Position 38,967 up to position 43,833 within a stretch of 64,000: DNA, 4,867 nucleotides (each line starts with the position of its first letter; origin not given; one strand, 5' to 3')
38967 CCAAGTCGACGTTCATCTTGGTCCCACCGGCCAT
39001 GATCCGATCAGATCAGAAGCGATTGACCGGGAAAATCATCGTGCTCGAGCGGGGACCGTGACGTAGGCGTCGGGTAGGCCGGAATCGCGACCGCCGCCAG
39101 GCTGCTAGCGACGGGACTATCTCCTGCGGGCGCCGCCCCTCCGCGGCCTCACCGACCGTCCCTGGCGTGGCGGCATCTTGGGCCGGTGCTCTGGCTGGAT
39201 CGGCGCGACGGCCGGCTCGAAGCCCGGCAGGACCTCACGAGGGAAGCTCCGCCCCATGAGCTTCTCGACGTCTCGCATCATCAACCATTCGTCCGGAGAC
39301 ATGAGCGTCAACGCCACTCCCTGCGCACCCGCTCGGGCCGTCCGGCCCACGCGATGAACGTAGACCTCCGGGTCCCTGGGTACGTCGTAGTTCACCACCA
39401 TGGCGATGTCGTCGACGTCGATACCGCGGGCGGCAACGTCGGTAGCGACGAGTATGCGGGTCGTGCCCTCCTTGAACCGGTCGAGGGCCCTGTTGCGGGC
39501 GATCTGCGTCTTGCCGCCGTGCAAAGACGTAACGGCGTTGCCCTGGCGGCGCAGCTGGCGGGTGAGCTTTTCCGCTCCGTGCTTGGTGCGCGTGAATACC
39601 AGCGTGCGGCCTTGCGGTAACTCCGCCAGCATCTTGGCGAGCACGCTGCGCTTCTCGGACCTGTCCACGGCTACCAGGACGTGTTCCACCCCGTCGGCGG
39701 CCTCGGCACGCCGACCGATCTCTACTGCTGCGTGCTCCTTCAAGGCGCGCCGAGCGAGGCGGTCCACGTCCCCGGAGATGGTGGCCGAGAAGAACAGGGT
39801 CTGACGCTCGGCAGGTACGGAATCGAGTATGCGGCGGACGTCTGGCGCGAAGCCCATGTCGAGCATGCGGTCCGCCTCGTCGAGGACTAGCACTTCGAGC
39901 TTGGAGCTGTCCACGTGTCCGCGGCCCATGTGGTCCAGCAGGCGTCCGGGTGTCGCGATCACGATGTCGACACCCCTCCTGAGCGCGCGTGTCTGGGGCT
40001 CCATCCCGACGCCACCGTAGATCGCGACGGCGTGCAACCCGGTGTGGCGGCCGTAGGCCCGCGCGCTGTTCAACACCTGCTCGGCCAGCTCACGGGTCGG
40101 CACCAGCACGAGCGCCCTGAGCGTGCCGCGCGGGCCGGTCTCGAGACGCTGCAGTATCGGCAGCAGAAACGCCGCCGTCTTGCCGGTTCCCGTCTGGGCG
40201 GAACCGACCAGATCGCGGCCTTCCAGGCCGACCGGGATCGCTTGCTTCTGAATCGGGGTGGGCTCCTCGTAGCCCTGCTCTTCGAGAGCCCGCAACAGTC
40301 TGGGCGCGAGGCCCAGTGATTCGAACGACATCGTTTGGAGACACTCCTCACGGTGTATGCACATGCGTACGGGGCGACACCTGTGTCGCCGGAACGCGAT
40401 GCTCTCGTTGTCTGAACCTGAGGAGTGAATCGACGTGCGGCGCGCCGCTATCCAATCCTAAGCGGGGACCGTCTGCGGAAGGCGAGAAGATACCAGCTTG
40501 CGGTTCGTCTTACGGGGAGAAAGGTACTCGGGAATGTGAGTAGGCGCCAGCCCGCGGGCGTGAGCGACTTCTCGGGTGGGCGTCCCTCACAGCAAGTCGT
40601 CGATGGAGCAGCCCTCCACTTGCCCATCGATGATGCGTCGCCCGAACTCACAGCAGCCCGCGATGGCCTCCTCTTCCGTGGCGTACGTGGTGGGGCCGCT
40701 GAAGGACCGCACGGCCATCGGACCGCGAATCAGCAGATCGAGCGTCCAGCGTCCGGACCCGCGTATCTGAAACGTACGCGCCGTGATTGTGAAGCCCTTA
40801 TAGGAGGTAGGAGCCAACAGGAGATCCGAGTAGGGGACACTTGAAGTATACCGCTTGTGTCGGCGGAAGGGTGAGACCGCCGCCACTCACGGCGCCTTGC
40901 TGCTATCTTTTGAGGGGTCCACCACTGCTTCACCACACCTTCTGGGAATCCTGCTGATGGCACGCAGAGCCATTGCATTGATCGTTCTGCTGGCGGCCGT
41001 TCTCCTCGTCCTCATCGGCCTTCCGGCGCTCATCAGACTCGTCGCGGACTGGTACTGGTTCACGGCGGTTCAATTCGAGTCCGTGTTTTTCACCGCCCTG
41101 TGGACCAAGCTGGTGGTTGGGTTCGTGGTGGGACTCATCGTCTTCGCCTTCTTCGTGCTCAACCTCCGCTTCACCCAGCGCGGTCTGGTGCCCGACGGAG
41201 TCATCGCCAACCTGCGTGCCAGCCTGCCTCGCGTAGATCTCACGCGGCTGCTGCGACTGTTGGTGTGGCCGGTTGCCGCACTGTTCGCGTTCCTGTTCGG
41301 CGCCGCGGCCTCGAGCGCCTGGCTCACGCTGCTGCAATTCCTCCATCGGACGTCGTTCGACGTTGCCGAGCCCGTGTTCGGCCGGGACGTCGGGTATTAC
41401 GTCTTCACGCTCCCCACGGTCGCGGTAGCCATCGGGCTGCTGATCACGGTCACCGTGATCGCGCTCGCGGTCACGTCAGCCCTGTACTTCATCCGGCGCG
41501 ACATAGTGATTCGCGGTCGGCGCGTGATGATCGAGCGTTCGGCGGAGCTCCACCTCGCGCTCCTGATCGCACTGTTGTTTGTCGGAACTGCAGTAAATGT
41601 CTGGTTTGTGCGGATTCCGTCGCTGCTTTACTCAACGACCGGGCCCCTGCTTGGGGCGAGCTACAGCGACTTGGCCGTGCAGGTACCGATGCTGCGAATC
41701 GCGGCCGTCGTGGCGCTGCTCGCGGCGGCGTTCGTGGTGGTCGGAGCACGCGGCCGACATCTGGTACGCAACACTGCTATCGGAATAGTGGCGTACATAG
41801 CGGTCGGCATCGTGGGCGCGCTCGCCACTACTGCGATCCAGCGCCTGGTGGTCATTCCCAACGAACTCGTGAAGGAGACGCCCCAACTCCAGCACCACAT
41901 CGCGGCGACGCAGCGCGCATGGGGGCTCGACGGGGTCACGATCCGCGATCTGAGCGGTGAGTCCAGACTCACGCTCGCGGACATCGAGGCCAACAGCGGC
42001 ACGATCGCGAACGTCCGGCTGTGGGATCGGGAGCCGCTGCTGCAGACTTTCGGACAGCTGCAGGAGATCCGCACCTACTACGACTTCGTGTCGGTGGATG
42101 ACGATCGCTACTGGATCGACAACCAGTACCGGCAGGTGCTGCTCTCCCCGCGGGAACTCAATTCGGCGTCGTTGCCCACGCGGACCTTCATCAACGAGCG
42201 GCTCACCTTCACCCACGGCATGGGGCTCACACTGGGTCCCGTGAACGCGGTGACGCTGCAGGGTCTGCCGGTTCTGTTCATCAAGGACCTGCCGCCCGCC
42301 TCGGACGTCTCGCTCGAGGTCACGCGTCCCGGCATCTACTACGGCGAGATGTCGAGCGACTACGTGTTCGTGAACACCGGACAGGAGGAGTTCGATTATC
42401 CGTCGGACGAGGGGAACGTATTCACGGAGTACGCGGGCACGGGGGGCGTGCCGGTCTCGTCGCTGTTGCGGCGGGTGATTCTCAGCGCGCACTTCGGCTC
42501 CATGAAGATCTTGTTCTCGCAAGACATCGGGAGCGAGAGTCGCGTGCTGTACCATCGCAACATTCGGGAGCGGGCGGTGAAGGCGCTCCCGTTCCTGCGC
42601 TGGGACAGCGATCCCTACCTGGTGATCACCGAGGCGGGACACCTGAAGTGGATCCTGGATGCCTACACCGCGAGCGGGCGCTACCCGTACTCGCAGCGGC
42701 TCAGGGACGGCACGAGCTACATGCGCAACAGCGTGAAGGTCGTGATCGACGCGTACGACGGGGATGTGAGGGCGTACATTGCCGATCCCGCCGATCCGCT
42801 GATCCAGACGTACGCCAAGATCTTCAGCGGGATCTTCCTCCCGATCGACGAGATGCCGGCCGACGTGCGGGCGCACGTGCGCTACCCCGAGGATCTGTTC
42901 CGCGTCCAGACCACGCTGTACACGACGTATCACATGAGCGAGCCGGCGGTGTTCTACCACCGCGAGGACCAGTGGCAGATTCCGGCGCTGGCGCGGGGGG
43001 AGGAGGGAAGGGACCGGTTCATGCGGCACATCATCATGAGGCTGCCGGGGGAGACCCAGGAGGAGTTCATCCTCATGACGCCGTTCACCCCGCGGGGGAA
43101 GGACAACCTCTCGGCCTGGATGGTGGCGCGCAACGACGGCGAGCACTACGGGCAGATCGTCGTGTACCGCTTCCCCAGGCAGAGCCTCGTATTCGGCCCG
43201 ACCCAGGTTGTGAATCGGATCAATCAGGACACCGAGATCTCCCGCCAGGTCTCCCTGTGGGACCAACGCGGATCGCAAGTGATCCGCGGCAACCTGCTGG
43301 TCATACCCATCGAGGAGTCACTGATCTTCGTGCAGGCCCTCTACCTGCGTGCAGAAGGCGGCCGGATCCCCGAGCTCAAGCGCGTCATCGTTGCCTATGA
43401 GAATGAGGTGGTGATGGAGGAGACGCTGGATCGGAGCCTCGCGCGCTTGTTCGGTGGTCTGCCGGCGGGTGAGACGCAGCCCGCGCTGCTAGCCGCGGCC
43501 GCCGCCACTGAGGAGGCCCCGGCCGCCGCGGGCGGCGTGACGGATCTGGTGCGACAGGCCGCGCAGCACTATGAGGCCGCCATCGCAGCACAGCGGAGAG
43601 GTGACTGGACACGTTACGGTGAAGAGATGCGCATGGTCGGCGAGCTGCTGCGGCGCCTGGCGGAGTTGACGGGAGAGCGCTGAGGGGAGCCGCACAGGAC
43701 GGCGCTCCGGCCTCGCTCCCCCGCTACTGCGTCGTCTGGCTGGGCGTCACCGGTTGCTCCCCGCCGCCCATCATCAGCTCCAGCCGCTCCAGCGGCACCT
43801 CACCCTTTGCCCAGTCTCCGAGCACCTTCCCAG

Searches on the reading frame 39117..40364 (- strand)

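Call 72: search_protein_families(library=ncbifam, proteins=[window:39117-40364:-], max_evalue=1e-15)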
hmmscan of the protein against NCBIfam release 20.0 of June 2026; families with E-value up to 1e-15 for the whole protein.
window:39117-40364:- (415 aa): 15 families
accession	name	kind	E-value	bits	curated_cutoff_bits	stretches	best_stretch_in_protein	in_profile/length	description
NF007882.0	PRK10590.1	equivalog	9e-139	463.3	743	1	12-406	1-397/456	ATP-dependent RNA helicase RhlE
NF053711.1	RNA_heli_RhlE1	exception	2.8e-128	428.4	750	1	12-385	1-378/434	RNA helicase RhlE1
NF053710.1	RNA_heli_RhlE2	exception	1.6e-126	423.2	925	1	12-404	1-403/635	RNA helicase RhlE2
NF053631.1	RNA_helic_CshA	equivalog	3.5e-122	408.4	646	1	14-385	1-371/434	degradosome RNA helicase CshA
NF053636.1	DDHlcsCsdAPsy1082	equivalog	2e-116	389.5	890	1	11-410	2-400/512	DEAD/DEAH box helicase CsdA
NF008744.0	PRK11776.1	equivalog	6.1e-115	384.4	524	1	11-382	3-373/460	ATP-dependent RNA helicase DbpA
NF008394.0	PRK11192.1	equivalog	1.2e-113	380.2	507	1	11-387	2-383/441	ATP-dependent RNA helicase SrmB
NF002340.1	PRK01297.1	equivalog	1.8e-100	336.3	564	1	13-373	2-371/372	ATP-dependent RNA helicase RhlB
NF008642.0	PRK11634.1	equivalog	6.9e-100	335.2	989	1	12-381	6-375/628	DEAD/DEAH family ATP-dependent RNA helicase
NF003419.0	PRK04837.1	equivalog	4.8e-91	305.6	588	1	7-375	4-380/424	ATP-dependent RNA helicase RhlB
NF003390.0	PRK04537.1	equivalog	8.9e-88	295.8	732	1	8-377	5-383/572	ATP-dependent RNA helicase RhlB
TIGR01389.1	recQ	equivalog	1.9e-21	76.2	640.2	1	30-364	9-337/591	DNA helicase RecQ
NF010337.0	PRK13766.1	equivalog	3e-21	75.2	610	0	238-355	353-477/781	Hef nuclease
TIGR04121.1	DEXH_lig_assoc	equivalog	5e-18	64.2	850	1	28-345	8-346/804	ligase-associated DNA damage response DEXH box helicase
TIGR03817.1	DECH_helic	hypoth_equivalog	3.3e-17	62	874.1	0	20-376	22-406/742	helicase/secretion neighborhood putative DEAH-box helicase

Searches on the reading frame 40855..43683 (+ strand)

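Call 72: search_protein_families(library=ncbifam, proteins=[window:40855-43683:+], max_evalue=1e-15)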
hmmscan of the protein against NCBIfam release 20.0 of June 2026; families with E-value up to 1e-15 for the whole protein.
window:40855-43683:+ (942 aa): 3 families
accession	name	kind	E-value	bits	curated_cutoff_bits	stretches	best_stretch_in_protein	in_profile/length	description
NF002707.0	PRK02509.1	equivalog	7.9e-243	808.5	949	1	136-867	194-964/983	hypothetical protein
NF000825.0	PRK00068.1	subfamily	5.4e-232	772.6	995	1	35-936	10-970/973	hypothetical protein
NF009097.0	PRK12438.1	subfamily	1.3e-132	443.8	1254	1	35-909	12-936/991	hypothetical protein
